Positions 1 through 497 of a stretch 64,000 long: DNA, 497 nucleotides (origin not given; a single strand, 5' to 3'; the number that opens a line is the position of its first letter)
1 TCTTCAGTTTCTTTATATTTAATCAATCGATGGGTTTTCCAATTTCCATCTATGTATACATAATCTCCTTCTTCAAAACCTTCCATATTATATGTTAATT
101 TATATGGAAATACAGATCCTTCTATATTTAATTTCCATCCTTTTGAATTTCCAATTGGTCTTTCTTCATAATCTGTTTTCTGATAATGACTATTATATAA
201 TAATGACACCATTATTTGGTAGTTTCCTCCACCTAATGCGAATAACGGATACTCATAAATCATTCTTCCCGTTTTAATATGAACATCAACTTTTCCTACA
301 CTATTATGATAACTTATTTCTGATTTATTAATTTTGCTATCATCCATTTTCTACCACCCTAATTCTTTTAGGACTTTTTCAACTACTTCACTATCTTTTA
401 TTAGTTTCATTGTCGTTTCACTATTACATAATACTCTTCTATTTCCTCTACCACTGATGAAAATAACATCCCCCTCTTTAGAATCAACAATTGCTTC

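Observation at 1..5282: Odd minus-strand gene string: A118-type holin, tail-fibre-like Ig-repeat protein, N-terminally truncated Mur-ligase-like protein, Y/D-rich protein, and a 615-aa ImmA/IrrE peptidase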

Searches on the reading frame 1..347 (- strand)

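Call 5: search_protein_families(library=pfam, proteins=[window:1-347:-], max_evalue=0.01)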
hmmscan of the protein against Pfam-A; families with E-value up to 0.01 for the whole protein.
window:1-347:- (115 aa): 1 family
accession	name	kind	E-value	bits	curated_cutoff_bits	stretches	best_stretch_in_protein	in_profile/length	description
PF20148.4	DUF6531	-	0.0076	17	24.1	0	22-79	4-54/74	Domain of unknown function (DUF6531)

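Call 6: search_protein_families(library=ncbifam, proteins=[window:1-347:-], max_evalue=0.01)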
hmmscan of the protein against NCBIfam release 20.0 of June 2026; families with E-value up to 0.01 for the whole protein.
window:1-347:- (115 aa): 0 families
